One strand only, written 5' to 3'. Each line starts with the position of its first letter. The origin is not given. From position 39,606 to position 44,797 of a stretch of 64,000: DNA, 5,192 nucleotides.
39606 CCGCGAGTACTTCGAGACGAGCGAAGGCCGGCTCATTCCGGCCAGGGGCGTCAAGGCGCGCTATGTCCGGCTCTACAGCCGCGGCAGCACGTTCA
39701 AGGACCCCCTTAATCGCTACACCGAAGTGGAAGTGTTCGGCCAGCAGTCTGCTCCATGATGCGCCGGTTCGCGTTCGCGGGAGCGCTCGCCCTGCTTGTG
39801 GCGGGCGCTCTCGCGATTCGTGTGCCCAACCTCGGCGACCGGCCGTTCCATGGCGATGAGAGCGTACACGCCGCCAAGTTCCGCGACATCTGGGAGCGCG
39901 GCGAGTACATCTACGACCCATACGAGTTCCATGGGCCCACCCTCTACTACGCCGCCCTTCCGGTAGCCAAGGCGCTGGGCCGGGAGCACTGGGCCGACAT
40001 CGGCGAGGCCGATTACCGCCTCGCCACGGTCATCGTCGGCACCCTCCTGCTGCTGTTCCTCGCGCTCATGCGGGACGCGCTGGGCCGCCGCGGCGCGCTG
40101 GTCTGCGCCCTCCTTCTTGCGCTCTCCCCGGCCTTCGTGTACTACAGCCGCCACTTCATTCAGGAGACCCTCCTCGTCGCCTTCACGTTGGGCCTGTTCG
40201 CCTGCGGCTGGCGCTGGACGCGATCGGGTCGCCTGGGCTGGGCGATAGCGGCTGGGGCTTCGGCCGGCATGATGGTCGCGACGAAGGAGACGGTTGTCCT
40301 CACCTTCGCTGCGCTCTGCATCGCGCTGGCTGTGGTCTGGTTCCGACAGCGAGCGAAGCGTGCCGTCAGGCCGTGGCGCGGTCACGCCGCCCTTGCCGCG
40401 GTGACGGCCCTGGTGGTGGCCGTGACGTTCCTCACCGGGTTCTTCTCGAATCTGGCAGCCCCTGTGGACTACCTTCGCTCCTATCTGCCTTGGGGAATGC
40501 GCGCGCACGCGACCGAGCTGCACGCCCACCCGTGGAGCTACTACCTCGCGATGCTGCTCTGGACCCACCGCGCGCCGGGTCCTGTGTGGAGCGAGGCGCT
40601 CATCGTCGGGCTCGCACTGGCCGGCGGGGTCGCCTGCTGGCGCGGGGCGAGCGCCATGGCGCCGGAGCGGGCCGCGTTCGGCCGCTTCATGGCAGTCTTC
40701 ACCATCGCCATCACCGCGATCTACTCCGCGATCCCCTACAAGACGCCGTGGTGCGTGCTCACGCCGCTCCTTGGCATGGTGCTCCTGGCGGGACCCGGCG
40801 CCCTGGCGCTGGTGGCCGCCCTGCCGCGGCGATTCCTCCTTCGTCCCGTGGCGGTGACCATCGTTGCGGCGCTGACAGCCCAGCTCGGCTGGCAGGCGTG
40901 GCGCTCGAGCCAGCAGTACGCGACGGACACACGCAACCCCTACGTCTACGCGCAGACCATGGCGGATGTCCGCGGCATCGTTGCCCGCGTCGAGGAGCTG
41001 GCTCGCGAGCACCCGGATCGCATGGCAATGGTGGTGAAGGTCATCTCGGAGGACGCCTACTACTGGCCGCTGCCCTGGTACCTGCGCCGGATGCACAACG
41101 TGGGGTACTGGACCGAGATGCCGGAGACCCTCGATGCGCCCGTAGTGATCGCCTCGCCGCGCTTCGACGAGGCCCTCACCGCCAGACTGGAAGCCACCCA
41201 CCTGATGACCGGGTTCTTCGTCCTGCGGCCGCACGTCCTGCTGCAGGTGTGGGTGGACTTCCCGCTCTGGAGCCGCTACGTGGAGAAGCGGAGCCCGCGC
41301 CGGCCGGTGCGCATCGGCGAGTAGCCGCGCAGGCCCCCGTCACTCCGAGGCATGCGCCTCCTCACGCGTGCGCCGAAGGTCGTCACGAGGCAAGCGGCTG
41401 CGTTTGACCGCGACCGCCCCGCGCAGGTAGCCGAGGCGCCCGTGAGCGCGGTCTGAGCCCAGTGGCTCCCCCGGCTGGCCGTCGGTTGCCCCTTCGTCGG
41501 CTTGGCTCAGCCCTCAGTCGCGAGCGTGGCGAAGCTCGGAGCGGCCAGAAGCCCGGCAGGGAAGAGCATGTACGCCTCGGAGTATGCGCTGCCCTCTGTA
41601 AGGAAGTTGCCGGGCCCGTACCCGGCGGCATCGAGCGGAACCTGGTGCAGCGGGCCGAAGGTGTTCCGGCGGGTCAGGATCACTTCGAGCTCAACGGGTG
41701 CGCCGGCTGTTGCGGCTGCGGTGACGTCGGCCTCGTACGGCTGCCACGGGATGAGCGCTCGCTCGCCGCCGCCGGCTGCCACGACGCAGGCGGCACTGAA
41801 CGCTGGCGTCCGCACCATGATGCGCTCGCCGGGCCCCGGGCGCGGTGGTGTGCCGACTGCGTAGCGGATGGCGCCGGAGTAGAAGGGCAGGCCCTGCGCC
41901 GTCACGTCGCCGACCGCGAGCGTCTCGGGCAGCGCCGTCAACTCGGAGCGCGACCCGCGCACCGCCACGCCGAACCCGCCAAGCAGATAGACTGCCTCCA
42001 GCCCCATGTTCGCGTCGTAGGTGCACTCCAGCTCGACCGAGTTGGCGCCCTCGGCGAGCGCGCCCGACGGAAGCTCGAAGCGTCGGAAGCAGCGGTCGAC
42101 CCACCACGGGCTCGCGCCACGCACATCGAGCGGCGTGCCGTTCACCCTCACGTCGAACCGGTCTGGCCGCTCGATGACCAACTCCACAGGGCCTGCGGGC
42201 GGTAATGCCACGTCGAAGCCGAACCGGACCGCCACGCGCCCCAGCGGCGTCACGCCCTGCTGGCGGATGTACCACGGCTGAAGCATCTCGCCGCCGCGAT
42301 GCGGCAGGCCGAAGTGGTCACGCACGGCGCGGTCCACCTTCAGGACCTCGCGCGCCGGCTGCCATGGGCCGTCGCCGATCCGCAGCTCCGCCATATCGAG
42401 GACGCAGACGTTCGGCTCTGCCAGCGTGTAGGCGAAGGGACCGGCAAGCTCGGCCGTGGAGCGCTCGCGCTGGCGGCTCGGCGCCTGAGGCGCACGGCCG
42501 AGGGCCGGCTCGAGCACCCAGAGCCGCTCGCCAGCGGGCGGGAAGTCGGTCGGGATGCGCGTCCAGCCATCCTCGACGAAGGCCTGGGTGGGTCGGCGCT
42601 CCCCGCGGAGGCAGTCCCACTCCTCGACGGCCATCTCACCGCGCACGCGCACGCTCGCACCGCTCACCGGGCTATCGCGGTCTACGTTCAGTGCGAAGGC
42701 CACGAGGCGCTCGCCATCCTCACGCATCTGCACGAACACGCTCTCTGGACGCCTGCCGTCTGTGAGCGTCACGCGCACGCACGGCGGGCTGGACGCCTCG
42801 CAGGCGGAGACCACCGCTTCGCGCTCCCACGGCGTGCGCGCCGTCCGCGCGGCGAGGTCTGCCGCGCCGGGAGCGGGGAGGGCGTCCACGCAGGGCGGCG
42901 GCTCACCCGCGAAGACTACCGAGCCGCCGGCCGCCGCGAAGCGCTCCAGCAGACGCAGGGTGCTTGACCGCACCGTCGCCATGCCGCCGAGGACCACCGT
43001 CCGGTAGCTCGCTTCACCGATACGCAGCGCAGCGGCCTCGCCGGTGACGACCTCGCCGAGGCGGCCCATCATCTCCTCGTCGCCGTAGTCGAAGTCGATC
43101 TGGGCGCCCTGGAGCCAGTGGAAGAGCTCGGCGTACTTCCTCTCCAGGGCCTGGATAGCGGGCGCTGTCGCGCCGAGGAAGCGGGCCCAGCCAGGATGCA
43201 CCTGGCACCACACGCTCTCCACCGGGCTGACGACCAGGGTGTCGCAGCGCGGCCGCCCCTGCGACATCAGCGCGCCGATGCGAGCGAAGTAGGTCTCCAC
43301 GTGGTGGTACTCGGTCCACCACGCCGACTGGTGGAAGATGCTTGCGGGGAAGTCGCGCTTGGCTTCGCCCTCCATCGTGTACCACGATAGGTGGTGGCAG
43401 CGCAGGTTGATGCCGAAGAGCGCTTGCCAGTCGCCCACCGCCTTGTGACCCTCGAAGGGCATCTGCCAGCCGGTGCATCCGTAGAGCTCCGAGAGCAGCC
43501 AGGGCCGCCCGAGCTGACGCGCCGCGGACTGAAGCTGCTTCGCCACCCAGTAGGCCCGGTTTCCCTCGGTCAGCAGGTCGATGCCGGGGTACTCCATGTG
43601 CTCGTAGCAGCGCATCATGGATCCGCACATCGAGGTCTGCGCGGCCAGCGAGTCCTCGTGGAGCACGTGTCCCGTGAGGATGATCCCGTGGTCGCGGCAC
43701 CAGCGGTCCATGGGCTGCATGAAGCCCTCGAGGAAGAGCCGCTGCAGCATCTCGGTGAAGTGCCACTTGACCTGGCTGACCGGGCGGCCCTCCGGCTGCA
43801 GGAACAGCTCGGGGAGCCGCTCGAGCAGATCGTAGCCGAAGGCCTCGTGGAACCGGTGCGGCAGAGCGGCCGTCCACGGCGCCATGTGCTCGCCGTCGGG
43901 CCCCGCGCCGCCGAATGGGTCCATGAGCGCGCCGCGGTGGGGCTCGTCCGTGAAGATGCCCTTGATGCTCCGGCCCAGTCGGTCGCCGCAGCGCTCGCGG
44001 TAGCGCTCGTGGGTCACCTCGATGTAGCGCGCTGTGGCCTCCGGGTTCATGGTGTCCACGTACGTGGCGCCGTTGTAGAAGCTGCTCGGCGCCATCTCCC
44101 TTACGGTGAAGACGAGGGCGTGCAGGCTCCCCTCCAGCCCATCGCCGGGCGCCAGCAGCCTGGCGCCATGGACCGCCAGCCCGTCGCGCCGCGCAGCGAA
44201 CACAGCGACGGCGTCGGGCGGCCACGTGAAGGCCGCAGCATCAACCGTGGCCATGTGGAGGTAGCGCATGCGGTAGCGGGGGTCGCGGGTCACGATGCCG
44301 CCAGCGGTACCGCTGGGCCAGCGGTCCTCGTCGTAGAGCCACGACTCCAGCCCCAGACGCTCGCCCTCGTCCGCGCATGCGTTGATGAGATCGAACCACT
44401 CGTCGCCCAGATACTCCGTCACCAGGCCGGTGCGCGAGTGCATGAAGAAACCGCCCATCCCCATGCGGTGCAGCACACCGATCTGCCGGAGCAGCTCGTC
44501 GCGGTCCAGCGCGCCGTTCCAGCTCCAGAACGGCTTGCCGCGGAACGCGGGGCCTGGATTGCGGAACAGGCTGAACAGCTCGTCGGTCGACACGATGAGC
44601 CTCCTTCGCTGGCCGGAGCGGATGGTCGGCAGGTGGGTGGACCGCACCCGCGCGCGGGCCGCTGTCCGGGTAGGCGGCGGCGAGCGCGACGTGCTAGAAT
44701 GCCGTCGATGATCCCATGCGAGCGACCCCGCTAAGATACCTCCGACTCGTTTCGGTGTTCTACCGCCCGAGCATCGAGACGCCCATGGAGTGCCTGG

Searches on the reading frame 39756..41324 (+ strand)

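Call 13: search_protein_families(library=pfam, proteins=[window:39756-41324:+], max_evalue=0.001)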
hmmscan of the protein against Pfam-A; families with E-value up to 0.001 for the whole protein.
window:39756-41324:+ (522 aa): 2 families
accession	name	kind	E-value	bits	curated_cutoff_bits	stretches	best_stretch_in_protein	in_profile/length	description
PF02366.24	PMT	-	7.7e-12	45.7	22.7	1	84-230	82-237/245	Dolichyl-phosphate-mannose-protein mannosyltransferase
PF13231.12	PMT_2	-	8.3e-11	42.8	26.1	1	87-222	24-154/160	Dolichyl-phosphate-mannose-protein mannosyltransferase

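Call 72: search_protein_families(library=ncbifam, proteins=[window:39756-41324:+], max_evalue=0.001)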
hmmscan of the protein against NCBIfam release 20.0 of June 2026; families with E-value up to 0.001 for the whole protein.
window:39756-41324:+ (522 aa): 1 family
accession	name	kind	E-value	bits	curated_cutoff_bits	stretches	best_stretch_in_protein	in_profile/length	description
TIGR03663.1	TIGR03663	subfamily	7.6e-56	190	126.25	1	11-447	4-431/435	flippase activity-associated protein Agl23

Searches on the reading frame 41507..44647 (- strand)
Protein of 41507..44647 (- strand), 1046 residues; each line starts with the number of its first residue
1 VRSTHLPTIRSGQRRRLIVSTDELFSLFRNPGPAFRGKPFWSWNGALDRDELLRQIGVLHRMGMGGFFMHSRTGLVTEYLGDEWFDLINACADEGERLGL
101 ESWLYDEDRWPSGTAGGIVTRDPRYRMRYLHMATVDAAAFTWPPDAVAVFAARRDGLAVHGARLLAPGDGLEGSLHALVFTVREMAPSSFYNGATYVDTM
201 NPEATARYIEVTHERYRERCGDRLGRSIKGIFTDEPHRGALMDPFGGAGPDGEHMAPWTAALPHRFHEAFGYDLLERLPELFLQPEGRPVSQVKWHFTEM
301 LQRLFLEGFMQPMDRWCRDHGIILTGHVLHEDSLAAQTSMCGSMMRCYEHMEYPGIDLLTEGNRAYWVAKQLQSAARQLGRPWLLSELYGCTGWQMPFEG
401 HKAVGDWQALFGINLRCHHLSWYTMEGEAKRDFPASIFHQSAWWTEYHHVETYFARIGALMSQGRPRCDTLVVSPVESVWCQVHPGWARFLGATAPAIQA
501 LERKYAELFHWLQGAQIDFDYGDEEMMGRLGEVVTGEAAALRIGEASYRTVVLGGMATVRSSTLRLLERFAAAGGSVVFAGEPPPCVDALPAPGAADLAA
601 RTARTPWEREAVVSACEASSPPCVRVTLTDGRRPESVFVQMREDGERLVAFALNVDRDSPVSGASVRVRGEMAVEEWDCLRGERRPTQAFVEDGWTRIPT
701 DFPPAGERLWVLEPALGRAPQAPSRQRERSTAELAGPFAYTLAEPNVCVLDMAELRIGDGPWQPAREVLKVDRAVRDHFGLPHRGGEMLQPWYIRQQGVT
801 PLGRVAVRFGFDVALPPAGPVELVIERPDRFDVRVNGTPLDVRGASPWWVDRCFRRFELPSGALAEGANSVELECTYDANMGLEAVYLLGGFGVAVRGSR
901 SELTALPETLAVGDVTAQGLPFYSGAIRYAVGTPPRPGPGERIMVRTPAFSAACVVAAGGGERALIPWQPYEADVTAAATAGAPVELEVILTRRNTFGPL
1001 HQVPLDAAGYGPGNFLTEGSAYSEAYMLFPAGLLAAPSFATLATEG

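Call 13: search_protein_families(library=pfam, proteins=[window:41507-44647:-], max_evalue=0.001)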
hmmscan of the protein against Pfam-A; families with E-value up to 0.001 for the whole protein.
window:41507-44647:- (1046 aa): 1 family
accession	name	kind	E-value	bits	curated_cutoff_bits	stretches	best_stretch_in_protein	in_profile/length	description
PF17132.9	Glyco_hydro_106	-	2e-09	36.9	29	1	195-584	266-627/743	alpha-L-rhamnosidase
